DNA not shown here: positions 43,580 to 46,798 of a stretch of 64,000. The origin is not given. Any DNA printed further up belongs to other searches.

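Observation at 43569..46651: Solo 973-aa nuclease-like/methyltransferase/TRD-like fusion wedged between housekeeping genes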

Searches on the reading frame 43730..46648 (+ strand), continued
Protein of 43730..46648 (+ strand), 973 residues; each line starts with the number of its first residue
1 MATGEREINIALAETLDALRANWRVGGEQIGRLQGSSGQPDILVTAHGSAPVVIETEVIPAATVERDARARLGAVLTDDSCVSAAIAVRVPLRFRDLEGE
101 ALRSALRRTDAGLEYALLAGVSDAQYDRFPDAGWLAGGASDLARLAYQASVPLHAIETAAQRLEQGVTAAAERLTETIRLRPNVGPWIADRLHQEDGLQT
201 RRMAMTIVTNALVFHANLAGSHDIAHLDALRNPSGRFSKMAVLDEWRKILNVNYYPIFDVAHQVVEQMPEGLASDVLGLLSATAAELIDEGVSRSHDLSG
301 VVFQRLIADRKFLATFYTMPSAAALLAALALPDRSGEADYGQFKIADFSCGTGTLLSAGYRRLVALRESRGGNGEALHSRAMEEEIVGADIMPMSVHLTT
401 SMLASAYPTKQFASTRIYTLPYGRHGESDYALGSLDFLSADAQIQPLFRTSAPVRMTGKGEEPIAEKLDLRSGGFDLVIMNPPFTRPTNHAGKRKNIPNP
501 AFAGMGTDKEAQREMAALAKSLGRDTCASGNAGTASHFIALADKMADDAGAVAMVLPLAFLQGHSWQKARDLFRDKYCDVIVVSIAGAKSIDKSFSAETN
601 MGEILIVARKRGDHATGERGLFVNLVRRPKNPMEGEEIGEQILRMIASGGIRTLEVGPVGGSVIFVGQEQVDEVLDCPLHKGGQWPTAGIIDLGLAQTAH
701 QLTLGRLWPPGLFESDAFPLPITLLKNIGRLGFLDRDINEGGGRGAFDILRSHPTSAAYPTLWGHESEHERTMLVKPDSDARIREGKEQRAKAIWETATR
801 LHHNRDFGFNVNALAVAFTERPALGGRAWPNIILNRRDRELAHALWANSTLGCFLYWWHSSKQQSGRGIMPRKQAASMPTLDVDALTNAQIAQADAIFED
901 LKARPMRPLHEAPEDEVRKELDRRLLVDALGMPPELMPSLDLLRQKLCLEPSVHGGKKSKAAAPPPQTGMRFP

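Call 15: find_encoding_contigs(protein=P0031, flank=10000, max_places=2)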
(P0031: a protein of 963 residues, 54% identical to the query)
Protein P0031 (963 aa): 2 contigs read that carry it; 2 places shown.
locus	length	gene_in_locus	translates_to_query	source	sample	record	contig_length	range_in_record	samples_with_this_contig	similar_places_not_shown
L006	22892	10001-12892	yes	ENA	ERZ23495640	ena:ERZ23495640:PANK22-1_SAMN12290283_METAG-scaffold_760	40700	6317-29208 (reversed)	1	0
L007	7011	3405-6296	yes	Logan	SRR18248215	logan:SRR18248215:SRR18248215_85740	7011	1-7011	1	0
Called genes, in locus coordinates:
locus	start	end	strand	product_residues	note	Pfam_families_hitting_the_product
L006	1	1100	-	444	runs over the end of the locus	PF00909:Ammonium_transp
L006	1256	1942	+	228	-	PF14622:Ribonucleas_3_3, PF00636:Ribonuclease_3, PF00035:dsrm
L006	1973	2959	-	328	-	PF05721:PhyH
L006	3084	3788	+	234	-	PF09365:DUF2461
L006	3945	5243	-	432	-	PF01555:N6_N4_Mtase, PF01844:HNH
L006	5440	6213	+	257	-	-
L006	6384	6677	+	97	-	PF04456:DUF503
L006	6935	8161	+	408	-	PF01321:Creatinase_N, PF00557:Peptidase_M24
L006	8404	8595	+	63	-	-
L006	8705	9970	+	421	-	PF02403:Seryl_tRNA_N, PF00587:tRNA-synt_2b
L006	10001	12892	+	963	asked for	-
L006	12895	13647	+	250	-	-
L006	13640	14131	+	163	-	PF01850:PIN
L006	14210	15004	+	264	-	PF05899:Cupin_3 (faint), PF02311:AraC_binding (faint), PF07883:Cupin_2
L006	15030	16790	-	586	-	PF02661:Fic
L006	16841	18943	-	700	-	PF16177:ACAS_N, PF00501:AMP-binding, PF13193:AMP-binding_C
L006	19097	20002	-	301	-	PF13354:Beta-lactamase2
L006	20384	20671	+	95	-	-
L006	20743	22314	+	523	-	PF07969:Amidohydro_3, PF01979:Amidohydro_1 (weak)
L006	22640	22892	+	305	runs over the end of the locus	PF03631:Virul_fac_BrkB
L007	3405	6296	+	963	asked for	-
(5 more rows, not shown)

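Call 19: search_solved_structures(query=A1, max_evalue=10, show_alignments=3)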
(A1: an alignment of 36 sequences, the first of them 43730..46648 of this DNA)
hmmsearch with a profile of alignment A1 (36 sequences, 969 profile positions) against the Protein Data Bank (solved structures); distinct sequences matched with E-value up to 10: 6.
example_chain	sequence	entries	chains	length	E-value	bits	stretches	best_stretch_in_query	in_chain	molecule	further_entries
9ewz_C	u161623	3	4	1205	0.079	14.1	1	347-404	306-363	Adenine-specific methyltransferase BrxX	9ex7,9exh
8zek_A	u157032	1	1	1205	0.082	14.1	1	347-404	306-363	site-specific DNA-methyltransferase (adenine-specific)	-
4m8s_A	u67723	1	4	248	0.34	12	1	216-281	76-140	Putative 3-oxoacyl-[acyl-carrier protein] reductase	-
9ohl_C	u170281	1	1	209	0.57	11.3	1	474-497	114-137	rRNA N(6)-adenosine-methyltransferase METTL5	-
6h2u_A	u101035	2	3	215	0.62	11.2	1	474-497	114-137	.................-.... protein 5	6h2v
8c45_A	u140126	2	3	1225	0.74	10.9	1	347-404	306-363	site-specific DNA-methyltransferase (adenine-specific)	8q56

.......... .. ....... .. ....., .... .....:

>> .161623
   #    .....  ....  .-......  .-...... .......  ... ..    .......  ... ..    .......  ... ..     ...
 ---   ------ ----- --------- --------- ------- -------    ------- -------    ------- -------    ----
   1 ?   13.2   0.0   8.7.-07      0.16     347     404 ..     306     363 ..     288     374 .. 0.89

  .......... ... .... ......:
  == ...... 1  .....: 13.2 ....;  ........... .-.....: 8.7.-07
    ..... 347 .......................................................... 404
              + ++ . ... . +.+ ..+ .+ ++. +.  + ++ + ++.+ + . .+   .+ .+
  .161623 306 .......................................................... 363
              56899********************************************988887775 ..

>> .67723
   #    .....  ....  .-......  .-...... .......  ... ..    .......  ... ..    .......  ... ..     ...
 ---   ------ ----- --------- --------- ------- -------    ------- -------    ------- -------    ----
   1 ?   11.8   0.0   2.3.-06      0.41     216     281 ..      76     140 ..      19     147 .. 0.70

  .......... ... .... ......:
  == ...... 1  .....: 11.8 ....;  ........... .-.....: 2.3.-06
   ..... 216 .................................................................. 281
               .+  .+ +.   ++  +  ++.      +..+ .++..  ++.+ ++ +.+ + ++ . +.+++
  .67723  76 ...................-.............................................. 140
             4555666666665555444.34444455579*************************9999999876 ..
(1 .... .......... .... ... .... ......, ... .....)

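Call 31: find_related_loci(query=A1, collection=metagenome_contigs, flank=8000)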
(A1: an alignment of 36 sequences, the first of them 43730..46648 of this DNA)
Query A1 (973 aa) in metagenome_contigs; peptide patterns used: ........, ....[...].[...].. (x = any residue, [..] = any of these).
600 stretches matched a pattern (row limit reached: there are more); 504 encode a relative of the query (tblastn E <= 1e-3); the best 80 are kept; 80 distinct loci.
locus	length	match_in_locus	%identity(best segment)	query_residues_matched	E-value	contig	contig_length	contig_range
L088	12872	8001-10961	44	1-953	0e+0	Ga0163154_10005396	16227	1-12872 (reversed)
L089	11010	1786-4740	44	1-957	0e+0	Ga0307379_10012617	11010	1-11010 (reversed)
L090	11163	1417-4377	44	1-957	0e+0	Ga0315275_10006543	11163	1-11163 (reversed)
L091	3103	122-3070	44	1-957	0e+0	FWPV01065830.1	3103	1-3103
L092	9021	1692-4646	44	1-957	0e+0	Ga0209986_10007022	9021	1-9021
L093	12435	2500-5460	43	1-957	0e+0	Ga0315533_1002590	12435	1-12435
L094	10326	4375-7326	44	1-957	0e+0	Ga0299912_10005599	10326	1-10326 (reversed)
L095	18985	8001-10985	43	1-967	0e+0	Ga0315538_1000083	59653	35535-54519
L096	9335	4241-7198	44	1-957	0e+0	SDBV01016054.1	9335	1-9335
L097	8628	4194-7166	42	1-960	0e+0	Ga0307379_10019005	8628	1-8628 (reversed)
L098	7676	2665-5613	43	1-955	0e+0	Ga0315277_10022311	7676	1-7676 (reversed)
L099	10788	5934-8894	43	1-960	0e+0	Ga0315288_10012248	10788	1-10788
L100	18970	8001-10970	43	1-960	0e+0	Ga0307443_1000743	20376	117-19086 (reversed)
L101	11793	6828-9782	43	1-957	0e+0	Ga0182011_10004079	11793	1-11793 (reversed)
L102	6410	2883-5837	43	1-957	0e+0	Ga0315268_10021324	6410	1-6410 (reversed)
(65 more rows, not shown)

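Call 33: predict_structure(alignment_id=A1)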
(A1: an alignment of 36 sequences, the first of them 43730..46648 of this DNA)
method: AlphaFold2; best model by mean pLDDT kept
length: 973 residues; sequences in the alignment: 36
mean_pLDDT: 82.7   pTM: 0.85
mean pLDDT of the five models: 82.7, 79.7, 79.4, 79.1, 76.5
residues with pLDDT >= 90: 368; 70-90: 458; 50-70: 98; < 50: 49
segments of 3 or more residues with pLDDT < 50: 307-315, 456-462, 489-493, 588-601, 962-973
pLDDT, mean of each block of 10 residues (from residue 1): 87 90 81 70 84 92 92 86 93 92 87 92 89 90 86 77 88 88 86 79 86 85 89 92 91 78 90 92 85 60 54 56 91 65 85 81 85 84 87 75 79 81 74 87 69 49 59 91 64 55 72 87 89 87 93 88 86 93 70 36 84 78 87 89 88 90 90 91 83 92 92 90 94 89 84 73 71 76 92 93 87 86 88 94 95 92 76 83 97 96 88 93 97 92 92 72 37 31
secondary structure, 60 per line:
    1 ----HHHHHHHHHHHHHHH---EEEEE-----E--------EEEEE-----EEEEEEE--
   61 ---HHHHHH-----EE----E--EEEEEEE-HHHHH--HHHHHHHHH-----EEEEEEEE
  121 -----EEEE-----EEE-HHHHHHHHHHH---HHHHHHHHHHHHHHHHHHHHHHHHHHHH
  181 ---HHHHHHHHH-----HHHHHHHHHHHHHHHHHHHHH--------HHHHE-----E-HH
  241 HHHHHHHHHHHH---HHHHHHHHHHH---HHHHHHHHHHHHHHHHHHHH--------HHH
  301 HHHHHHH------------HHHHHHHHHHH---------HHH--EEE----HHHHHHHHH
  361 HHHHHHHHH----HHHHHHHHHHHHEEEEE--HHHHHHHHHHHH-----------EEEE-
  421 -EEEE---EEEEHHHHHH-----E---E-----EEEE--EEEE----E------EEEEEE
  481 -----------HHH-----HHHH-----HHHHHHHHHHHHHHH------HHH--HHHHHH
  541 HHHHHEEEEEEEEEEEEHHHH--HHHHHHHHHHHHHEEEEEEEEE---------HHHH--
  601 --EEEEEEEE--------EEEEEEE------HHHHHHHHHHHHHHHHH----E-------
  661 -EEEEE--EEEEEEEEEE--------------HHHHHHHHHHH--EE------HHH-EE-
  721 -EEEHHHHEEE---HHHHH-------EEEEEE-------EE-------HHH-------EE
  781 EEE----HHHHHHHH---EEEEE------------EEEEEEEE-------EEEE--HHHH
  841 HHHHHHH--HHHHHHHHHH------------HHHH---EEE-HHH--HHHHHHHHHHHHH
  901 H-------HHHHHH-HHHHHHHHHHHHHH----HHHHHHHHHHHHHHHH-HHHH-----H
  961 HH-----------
elements in order (helices of 4 or more, strands of 3 or more residues): H5-19 E23-27 E42-46 E52-58 H64-69 E84-90 H92-96 H99-107 E113-120 E126-129 E135-137 H139-149 H153-180 H184-192 H198-218 H227-230 H239-252 H256-266 H270-289 H298-307 H320-330 E345-347 H352-369 H374-385 E386-390 H393-404 E416-419 E422-425 E429-432 H433-438 E454-457 E460-463 E475-480 H500-503 H509-523 H535-545 E546-557 H558-561 H564-576 E577-585 H595-598 E603-610 E619-625 H632-648 E662-666 E669-678 H693-703 E722-724 H725-728 E729-731 H735-739 E747-752 E779-783 H788-795 E799-803 E816-823 E831-834 H837-847 H850-859 H872-875 E879-881 H888-901 H909-914 H916-929 H934-949 H951-954

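Call 36: fold_search(model_id=the predicted structure, library=pdb)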
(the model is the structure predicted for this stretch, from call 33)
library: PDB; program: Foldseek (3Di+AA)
matches with E <= 10: 575; with E <= 0.001: 86
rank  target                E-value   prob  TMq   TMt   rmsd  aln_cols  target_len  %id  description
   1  3s1s                  1.0e-16  1.00  0.33  0.36  17.2      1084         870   11  Characterization and crystal structure of the type IIG restriction endonuclease BpuSI (released 2011-07-13)
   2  7lvv_B                1.2e-13  1.00  0.33  0.32   9.6       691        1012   14  cryoEM structure DrdV-DNA complex (released 2021-03-17)
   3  7lo5_C                1.4e-12  1.00  0.37  0.36   8.6       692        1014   14  cryoEM structure DrdV-DNA complex (released 2021-03-17)
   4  7lo5_B                1.7e-12  1.00  0.35  0.34   8.9       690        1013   12  cryoEM structure DrdV-DNA complex (released 2021-03-17)
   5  8q56_A                2.6e-12  1.00  0.43  0.35  12.6      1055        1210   11  PglX methyltransferase of Salmonella BREX phage defence system (aka BrxX) bound to inhibitor Ocr (released 2024-08-21)
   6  8c45_B                3.6e-12  1.00  0.45  0.37  11.7      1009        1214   12  PglX methyltransferase from the Salmonella BREX phage defence system (aka BrxX) (released 2024-07-10)
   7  7lo5_A                5.4e-12  1.00  0.36  0.35   8.2       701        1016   12  cryoEM structure DrdV-DNA complex (released 2021-03-17)
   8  7lni_A                5.9e-12  1.00  0.39  0.64   6.8       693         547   11  SeMet CamA Adenine Methyltransferase Complexed to Cognate Substrate DNA (released 2021-05-19)
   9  8c45_A                5.9e-12  1.00  0.42  0.35  13.1      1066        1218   12  PglX methyltransferase from the Salmonella BREX phage defence system (aka BrxX) (released 2024-07-10)
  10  4xqk_A                1.0e-11  1.00  0.29  0.20   8.9       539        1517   10  ATP-dependent Type ISP restriction-modification enzyme LlaBIII bound to DNA (released 2015-09-16)
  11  7rfn_C                1.2e-11  1.00  0.37  0.62   7.2       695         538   11  CamA Adenine Methyltransferase Complexed to Cognate Substrate DNA and Inhibitor SGC8158 (released 2021-09-15)
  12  8cxs_A                1.6e-11  1.00  0.38  0.62   7.8       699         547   12  CamA Adenine Methyltransferase Complexed to Cognate Substrate DNA and Inhibitor MTA (released 2023-01-11)
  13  7lt5_A                1.7e-11  1.00  0.37  0.60   8.4       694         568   12  CamA Adenine Methyltransferase Complexed to Cognate Substrate DNA and Cofactor SAH (released 2021-05-19)
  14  7lo5_D                2.0e-11  1.00  0.36  0.35   8.3       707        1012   12  cryoEM structure DrdV-DNA complex (released 2021-03-17)
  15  7lt5_B                2.2e-11  1.00  0.38  0.60   8.7       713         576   12  CamA Adenine Methyltransferase Complexed to Cognate Substrate DNA and Cofactor SAH (released 2021-05-19)
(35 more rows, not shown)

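Call 40: find_encoding_contigs(protein=P0008, flank=6000, max_places=2)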
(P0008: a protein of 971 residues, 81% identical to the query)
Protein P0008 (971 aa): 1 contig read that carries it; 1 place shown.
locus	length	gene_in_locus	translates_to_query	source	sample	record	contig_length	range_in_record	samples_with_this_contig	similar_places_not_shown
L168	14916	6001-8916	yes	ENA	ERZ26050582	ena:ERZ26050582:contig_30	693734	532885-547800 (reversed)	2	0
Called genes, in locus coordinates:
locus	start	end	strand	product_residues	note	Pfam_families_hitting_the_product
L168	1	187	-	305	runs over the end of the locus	PF18754:Nmad3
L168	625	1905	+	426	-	PF00083:Sugar_tr (weak), PF07690:MFS_1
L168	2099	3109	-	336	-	PF13384:HTH_23 (weak), PF13936:HTH_38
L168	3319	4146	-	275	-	PF13683:rve_3 (weak)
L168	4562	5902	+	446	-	PF00587:tRNA-synt_2b, PF03129:HGTP_anticodon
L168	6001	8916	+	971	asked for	PF07669:Eco57I (faint)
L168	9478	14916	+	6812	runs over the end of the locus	PF12733:Cadherin-like (faint), PF05342:Peptidase_M26_N (faint), PF00041:fn3, PF05345:He_PIG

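Call 41: find_encoding_contigs(protein=P0002, flank=6000, max_places=2)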
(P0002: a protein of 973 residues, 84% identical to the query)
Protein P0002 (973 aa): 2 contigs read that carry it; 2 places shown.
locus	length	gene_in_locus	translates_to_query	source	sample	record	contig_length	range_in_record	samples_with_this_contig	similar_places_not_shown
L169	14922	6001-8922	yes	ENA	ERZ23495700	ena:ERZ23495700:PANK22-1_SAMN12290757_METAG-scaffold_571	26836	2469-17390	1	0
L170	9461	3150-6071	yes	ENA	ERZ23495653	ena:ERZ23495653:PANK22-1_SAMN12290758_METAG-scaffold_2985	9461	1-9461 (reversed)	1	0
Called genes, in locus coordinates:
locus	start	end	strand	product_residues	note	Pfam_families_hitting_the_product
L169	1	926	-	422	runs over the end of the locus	PF00355:Rieske, PF19301:LigXa_C, PF19112:VanA_C (faint)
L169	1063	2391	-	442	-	PF05065:Phage_capsid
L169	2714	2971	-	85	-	-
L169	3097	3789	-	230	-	PF04586:Peptidase_S78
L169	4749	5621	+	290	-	PF13365:Trypsin_2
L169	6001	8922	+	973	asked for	PF07669:Eco57I (weak)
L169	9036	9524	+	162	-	-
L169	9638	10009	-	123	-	PF00355:Rieske, PF13806:Rieske_2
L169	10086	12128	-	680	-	PF03190:Thioredox_DsbH, PF13899:Thioredoxin_7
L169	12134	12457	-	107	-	-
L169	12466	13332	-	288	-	-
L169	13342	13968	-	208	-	-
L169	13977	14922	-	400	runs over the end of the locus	PF00266:Aminotran_5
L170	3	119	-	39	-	?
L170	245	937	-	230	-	PF04586:Peptidase_S78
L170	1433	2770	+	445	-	PF13365:Trypsin_2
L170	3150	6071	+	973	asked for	PF07669:Eco57I (weak)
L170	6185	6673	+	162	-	-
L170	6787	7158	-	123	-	PF00355:Rieske, PF13806:Rieske_2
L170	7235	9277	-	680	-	PF03190:Thioredox_DsbH, PF13899:Thioredoxin_7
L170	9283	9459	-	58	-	?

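Call 57: search_protein_representatives(alignment_id=A1)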
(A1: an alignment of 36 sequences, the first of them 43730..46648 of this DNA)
Query: 36 sequences, 969 profile positions. Proteins with E-value up to 0.001 (for the whole library): 5266; up to 1e-10: 3747; up to 1e-30: 1985. The best 150 are listed.
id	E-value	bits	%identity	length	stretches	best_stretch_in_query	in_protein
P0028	0.0e+00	1534.7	-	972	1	1-966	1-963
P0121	0.0e+00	1448.1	-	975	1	1-966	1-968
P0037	0.0e+00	1365.0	-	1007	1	2-966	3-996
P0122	0.0e+00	1343.2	-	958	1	1-963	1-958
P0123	0.0e+00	1226.3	-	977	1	1-963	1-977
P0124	0.0e+00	1217.9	-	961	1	1-963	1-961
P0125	0.0e+00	1191.4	-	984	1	3-962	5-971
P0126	0.0e+00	1172.9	-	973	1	1-963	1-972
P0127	0.0e+00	1154.7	-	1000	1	1-966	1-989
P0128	0.0e+00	1133.7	-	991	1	1-962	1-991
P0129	0.0e+00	1072.0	-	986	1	1-964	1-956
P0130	0.0e+00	1032.9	-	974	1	4-964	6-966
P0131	0.0e+00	1031.5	-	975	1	4-966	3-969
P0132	0.0e+00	1021.7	-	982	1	3-966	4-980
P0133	0.0e+00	1021.4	-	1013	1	1-966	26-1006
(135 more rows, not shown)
